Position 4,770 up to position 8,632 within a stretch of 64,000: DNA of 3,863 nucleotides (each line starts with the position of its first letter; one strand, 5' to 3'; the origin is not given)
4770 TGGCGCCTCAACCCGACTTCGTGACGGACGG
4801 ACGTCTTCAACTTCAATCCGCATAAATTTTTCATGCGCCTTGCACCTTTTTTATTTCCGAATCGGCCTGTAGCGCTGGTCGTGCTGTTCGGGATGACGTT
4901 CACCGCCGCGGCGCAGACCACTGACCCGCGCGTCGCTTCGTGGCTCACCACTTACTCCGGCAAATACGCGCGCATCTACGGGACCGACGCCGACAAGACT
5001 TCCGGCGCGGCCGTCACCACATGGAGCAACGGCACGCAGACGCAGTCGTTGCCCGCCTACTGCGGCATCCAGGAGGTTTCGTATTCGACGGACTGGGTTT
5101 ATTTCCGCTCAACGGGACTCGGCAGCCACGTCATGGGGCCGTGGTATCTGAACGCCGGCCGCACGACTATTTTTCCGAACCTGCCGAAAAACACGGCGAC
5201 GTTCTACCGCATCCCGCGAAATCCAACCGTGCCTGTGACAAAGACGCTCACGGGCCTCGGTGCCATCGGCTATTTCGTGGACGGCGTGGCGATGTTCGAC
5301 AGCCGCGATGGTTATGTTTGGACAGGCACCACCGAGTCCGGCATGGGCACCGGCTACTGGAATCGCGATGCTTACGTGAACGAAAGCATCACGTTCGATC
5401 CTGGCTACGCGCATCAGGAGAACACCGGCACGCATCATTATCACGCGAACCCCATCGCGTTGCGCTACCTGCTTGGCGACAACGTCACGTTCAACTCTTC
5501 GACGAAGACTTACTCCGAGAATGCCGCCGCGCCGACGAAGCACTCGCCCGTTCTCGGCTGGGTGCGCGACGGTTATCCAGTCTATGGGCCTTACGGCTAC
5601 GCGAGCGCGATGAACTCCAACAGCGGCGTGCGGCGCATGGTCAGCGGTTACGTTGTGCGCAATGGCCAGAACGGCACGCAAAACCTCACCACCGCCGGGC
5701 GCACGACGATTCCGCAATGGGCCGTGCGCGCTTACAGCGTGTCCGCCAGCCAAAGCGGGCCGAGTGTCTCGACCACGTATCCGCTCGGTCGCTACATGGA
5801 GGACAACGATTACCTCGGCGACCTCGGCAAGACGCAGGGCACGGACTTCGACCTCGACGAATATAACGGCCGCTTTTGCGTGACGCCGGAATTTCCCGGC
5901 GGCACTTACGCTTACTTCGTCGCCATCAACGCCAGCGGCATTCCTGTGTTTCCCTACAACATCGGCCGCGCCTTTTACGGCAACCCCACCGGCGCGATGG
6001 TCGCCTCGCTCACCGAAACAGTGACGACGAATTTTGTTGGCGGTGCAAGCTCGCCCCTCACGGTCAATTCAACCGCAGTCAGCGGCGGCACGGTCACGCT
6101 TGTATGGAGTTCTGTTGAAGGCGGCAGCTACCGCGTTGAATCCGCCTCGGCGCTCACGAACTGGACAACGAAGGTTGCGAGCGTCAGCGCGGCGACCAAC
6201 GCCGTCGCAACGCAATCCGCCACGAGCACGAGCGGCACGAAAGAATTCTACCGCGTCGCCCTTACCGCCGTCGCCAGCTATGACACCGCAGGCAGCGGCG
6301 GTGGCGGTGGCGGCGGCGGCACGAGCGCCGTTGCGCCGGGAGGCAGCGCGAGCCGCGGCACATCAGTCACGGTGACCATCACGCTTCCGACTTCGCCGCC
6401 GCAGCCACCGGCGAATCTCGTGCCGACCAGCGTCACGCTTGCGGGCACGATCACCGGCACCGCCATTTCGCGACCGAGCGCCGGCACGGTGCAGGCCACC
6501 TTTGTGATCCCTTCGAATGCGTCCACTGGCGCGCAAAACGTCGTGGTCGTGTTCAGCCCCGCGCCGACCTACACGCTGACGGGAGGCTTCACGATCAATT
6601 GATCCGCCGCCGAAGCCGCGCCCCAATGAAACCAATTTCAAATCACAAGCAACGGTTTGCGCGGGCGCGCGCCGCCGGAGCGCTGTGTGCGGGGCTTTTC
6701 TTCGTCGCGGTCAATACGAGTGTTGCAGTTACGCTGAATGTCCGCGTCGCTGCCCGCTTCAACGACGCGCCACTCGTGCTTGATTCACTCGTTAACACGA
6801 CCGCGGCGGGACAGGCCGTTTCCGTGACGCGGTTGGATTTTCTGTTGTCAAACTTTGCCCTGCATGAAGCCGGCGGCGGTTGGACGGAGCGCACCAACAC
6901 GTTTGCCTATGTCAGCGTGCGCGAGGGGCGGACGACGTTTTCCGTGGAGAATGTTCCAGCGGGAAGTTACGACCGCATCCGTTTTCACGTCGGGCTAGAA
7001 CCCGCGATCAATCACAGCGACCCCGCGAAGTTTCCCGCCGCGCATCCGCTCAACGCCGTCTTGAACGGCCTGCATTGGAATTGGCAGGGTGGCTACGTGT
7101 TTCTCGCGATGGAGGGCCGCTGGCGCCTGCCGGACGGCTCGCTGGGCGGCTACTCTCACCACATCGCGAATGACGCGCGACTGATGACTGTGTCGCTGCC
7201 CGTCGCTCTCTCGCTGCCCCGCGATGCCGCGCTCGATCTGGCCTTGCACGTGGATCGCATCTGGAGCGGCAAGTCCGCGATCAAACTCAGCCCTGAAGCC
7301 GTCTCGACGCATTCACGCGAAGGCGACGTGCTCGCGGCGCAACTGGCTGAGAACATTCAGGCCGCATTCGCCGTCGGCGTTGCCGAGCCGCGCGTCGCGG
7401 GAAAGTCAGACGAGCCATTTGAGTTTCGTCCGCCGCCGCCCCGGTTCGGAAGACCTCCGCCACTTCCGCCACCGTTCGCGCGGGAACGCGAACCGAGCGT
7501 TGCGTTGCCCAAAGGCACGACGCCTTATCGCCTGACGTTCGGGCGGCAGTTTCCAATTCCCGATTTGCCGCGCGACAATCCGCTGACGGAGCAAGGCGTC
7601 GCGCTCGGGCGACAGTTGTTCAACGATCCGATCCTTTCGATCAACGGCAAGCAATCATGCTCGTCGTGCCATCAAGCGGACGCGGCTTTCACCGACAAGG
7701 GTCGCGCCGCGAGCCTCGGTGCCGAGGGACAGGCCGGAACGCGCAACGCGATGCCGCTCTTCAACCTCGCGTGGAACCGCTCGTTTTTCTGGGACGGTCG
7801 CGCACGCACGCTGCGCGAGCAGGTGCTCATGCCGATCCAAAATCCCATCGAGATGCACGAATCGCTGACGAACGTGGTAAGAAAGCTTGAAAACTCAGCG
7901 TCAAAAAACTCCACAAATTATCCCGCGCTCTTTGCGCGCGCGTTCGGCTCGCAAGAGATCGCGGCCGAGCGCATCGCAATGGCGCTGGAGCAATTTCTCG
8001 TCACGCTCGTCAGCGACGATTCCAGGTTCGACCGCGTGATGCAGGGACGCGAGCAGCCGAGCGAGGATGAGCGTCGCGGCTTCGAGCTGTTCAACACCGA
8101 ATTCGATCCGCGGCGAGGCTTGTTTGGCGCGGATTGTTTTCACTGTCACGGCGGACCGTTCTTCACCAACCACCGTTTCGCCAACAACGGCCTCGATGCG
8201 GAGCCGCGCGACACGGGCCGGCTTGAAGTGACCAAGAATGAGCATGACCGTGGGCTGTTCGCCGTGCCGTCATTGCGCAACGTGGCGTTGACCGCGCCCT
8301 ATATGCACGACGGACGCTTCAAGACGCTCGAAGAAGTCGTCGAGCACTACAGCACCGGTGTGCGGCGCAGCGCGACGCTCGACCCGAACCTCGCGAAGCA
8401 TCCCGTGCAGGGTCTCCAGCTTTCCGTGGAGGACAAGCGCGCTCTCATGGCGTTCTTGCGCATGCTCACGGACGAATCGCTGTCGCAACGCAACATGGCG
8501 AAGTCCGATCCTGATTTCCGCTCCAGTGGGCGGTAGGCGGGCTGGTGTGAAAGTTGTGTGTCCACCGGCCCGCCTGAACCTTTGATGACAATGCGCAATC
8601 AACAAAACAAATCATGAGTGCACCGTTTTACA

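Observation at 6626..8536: Unknown N-terminal domain fused to a di-heme cytochrome c peroxidase, possibly an MbnP-MbnH-like pair encoded as one polypeptide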

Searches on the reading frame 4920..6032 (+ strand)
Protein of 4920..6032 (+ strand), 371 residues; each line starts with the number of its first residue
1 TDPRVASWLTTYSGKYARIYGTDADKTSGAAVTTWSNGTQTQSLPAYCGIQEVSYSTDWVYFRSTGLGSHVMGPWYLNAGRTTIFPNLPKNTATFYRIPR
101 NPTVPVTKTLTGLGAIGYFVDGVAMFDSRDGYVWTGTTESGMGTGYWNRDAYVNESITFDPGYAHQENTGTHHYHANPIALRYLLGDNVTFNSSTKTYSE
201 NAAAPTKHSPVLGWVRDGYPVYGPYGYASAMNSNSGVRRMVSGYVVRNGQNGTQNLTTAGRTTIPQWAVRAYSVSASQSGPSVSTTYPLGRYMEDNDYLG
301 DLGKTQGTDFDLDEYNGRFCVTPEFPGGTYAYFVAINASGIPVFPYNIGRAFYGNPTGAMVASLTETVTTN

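Call 82: search_protein_families(library=pfam, proteins=[window:4920-6032:+], max_evalue=5)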
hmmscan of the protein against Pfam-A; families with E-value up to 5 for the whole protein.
window:4920-6032:+ (371 aa): 1 family
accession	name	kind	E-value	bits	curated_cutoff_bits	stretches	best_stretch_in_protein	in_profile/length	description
PF14240.11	YHYH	-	9e-41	140.4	25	1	96-339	2-185/193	YHYH protein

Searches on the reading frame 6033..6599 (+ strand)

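Call 82: search_protein_families(library=pfam, proteins=[window:6033-6599:+], max_evalue=5)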
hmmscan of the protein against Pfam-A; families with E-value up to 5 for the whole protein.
window:6033-6599:+ (189 aa): 1 family
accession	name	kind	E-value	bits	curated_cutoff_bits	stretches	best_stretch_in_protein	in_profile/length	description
PF01835.25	MG2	-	0.2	12.5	32.8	1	145-184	53-92/96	MG2 domain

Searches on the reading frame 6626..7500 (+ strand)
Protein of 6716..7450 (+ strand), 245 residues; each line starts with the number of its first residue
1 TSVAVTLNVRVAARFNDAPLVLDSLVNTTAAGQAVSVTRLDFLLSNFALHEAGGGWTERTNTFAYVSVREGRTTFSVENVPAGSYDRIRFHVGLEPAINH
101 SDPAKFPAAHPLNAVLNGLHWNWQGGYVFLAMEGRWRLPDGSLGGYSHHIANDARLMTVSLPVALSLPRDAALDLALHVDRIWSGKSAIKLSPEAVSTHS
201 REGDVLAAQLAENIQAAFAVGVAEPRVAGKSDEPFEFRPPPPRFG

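Call 15: search_solved_structures(query=window:6626-7500:+, max_evalue=10, show_alignments=3)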
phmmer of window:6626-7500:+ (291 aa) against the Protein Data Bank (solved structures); distinct sequences matched with E-value up to 10: 1.
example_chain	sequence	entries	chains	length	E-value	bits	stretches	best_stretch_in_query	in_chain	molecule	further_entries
7l6g_A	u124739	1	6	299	0.21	14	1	40-163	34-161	Metallo-mystery pair system four-Cys motif protein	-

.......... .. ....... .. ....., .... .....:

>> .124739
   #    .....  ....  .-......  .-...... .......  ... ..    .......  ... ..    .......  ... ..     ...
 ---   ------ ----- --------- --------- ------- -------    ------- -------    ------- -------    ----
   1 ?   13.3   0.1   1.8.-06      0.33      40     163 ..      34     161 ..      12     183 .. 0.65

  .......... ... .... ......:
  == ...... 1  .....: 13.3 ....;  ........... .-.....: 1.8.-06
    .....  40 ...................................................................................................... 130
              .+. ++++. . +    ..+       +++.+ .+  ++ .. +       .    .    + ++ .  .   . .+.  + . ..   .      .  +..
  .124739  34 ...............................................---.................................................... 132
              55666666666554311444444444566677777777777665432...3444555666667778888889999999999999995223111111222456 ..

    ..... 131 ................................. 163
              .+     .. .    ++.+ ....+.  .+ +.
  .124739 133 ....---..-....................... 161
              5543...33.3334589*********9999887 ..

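Call 33: search_solved_structures(query=A1, max_evalue=1, show_alignments=2)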
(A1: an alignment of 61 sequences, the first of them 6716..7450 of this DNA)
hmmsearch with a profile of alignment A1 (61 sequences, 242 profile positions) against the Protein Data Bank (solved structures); distinct sequences matched with E-value up to 1: 1.
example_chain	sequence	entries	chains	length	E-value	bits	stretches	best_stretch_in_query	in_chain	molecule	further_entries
7l6g_A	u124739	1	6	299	6e-05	25.9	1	78-161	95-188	Metallo-mystery pair system four-Cys motif protein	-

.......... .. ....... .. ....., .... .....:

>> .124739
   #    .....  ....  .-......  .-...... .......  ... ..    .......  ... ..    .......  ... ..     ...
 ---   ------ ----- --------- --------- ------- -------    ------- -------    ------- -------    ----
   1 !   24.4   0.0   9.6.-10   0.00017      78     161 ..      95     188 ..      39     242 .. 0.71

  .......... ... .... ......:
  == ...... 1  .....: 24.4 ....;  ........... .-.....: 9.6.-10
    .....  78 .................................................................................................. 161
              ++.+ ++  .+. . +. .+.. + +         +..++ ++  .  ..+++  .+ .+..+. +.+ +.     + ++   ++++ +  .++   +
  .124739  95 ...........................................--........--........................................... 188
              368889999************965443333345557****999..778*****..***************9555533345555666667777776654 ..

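Call 67: search_protein_representatives(protein=window:6716-7450:+)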
Query: 245 residues. Proteins with E-value up to 0.001 (for the whole library): 2993; up to 1e-10: 770; up to 1e-30: 103. The best 150 are listed.
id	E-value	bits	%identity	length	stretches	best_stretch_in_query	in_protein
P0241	2.1e-73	263.1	57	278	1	4-215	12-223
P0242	1.4e-66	240.7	51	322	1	5-222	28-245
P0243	5.7e-63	228.9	50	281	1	4-226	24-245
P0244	8.3e-63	228.4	50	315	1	2-221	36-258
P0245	8.4e-62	225.1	51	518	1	4-229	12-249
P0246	6.2e-61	222.2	49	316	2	7-142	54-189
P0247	9.7e-61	221.6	49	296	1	3-226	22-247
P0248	1.8e-59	217.4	51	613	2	7-143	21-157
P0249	2.7e-59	216.8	47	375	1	7-221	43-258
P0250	4.5e-59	216.1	48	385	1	6-224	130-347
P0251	7.6e-56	205.6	48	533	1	4-220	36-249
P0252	2.4e-55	203.9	51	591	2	5-167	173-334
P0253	3.9e-55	203.2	49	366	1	4-222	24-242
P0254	2.2e-54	200.8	51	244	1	5-194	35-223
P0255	1.0e-53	198.6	45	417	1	7-223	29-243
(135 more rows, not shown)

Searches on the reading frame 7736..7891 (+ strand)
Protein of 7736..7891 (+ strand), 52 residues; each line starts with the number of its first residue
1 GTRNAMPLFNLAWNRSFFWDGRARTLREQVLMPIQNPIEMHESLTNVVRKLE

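Call 75: search_solved_structures(query=window:7736-7891:+, max_evalue=0.01, show_alignments=5)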
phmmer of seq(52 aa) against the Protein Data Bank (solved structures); distinct sequences matched with E-value up to 0.01: 21.
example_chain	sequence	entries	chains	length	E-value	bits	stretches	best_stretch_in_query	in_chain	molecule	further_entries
1eb7_A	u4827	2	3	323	2.6e-10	42.8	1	1-43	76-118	CYTOCHROME C551 PEROXIDASE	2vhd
3hq9_A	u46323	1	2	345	2e-08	37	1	1-51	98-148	Cytochrome c551 peroxidase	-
3hq8_A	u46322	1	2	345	1.5e-07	34.2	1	1-51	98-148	Cytochrome c551 peroxidase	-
1iqc_A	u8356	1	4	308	1.7e-07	34.1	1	3-42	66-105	di-heme peroxidase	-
1nml_A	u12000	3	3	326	2e-07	33.8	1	1-50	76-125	di-haem cytochrome c peroxidase | Cytochrome c peroxidase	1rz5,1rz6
3hq6_A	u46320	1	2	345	3e-07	33.3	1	1-51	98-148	Cytochrome c551 peroxidase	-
1zzh_A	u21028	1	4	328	4.1e-07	32.9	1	1-49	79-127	cytochrome c peroxidase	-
2c1u_A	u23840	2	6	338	5e-07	32.6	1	1-50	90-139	DI-HAEM CYTOCHROME C PEROXIDASE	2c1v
9qdt_A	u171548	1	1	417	1.9e-06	30.8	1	2-52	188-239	Probable cytochrome c peroxidase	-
3hq7_A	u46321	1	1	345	2.7e-06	30.4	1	3-51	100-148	Cytochrome c551 peroxidase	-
4aal_A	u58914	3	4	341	1.1e-05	28.5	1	1-51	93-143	CYTOCHROME C551 PEROXIDASE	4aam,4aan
4aao_A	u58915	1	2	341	1.1e-05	28.5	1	1-51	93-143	CYTOCHROME C551 PEROXIDASE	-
3o5c_A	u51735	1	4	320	1.9e-05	27.7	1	4-42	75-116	Cytochrome c551 peroxidase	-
6qkn_A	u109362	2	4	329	0.00017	24.7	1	1-42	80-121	Cytochrome-c peroxidase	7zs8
6fu3_A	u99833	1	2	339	0.00017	24.7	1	1-42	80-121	Protein CcpR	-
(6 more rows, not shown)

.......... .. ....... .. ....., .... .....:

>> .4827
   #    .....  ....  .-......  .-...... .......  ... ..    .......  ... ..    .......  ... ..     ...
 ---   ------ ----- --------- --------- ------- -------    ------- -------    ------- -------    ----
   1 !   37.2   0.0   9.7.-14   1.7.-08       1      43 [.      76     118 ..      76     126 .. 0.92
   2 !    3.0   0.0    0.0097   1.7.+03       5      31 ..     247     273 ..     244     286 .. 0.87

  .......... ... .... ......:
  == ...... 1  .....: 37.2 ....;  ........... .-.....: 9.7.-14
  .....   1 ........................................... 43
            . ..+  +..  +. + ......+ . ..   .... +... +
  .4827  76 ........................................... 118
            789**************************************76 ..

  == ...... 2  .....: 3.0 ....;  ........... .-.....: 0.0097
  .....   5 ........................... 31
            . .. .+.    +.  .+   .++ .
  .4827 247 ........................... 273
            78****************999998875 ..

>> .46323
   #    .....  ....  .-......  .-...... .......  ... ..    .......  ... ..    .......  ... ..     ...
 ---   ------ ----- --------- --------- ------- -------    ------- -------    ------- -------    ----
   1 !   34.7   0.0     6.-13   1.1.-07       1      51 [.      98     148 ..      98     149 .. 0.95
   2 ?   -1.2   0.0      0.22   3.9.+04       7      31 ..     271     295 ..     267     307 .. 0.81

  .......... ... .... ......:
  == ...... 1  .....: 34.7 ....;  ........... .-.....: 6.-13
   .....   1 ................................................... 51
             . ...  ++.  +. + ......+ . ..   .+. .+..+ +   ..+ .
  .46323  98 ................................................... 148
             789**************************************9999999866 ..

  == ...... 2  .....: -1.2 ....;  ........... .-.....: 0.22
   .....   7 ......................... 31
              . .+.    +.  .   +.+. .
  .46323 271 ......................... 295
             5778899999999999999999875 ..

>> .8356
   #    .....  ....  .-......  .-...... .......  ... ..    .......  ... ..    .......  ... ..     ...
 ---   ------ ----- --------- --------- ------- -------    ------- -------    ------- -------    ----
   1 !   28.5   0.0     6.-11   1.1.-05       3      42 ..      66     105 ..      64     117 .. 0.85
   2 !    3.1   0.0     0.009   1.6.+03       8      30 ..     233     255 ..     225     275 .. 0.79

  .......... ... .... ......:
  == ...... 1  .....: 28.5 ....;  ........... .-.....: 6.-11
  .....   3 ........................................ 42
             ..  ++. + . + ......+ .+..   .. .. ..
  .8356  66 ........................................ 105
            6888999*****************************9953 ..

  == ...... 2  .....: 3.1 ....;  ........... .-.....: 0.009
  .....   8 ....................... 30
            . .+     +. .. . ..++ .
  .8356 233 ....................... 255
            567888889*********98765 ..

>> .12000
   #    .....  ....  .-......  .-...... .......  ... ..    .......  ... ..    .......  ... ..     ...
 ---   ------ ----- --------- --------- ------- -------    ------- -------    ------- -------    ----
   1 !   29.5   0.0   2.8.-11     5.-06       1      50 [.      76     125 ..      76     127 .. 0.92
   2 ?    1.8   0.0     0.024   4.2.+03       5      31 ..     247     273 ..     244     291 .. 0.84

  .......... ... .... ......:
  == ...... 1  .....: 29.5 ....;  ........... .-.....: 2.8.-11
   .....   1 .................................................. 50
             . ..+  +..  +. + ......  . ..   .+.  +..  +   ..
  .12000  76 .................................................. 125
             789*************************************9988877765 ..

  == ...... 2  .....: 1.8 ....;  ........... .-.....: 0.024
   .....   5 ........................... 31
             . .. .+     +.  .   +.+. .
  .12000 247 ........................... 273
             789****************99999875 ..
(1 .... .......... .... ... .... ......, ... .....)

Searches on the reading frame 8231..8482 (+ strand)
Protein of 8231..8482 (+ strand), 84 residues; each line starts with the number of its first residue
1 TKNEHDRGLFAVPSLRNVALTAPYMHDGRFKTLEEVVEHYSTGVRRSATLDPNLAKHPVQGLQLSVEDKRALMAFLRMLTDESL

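Call 53: search_solved_structures(query=window:8231-8482:+, max_evalue=0.01, show_alignments=5)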
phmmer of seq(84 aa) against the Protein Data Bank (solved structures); distinct sequences matched with E-value up to 0.01: 29.
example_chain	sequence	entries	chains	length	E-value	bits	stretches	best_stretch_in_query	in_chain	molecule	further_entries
6e1c_A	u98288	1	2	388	8.3e-16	61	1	4-84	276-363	Di-heme enzyme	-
1iqc_A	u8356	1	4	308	4.1e-09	39.7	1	1-39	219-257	di-heme peroxidase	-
4y5r_A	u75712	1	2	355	1.5e-07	34.8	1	7-53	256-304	Methylamine utilization protein MauG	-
3rn0_A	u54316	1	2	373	1.7e-07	34.6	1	7-53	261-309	Methylamine utilization protein MauG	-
3rn1_A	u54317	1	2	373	1.7e-07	34.6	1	7-53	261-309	Methylamine utilization protein MauG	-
3rlm_A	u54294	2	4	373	1.7e-07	34.6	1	7-53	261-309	Methylamine utilization protein MauG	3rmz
3l4m_A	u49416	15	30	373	1.7e-07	34.6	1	7-53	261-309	Methylamine utilization protein mauG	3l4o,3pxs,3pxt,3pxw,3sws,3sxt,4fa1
3sjl_A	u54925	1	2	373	1.7e-07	34.6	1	7-53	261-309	Methylamine utilization protein mauG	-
4l1q_A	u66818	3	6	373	1.7e-07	34.6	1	7-53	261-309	Methylamine utilization protein MauG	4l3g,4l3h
3svw_A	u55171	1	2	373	1.8e-07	34.6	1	7-53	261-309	Methylamine utilization protein MauG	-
3sle_A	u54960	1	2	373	1.8e-07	34.5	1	7-53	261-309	Methylamine utilization protein MauG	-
4o1q_A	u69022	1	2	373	1.8e-07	34.5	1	7-53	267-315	Methylamine utilization protein MauG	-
3orv_A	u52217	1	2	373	3.5e-07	33.6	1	7-53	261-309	Methylamine utilization protein mauG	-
3o5c_A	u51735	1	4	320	1.3e-06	31.8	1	4-39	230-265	Cytochrome c551 peroxidase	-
3hq7_A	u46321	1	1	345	1.9e-05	28.1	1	4-38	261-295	Cytochrome c551 peroxidase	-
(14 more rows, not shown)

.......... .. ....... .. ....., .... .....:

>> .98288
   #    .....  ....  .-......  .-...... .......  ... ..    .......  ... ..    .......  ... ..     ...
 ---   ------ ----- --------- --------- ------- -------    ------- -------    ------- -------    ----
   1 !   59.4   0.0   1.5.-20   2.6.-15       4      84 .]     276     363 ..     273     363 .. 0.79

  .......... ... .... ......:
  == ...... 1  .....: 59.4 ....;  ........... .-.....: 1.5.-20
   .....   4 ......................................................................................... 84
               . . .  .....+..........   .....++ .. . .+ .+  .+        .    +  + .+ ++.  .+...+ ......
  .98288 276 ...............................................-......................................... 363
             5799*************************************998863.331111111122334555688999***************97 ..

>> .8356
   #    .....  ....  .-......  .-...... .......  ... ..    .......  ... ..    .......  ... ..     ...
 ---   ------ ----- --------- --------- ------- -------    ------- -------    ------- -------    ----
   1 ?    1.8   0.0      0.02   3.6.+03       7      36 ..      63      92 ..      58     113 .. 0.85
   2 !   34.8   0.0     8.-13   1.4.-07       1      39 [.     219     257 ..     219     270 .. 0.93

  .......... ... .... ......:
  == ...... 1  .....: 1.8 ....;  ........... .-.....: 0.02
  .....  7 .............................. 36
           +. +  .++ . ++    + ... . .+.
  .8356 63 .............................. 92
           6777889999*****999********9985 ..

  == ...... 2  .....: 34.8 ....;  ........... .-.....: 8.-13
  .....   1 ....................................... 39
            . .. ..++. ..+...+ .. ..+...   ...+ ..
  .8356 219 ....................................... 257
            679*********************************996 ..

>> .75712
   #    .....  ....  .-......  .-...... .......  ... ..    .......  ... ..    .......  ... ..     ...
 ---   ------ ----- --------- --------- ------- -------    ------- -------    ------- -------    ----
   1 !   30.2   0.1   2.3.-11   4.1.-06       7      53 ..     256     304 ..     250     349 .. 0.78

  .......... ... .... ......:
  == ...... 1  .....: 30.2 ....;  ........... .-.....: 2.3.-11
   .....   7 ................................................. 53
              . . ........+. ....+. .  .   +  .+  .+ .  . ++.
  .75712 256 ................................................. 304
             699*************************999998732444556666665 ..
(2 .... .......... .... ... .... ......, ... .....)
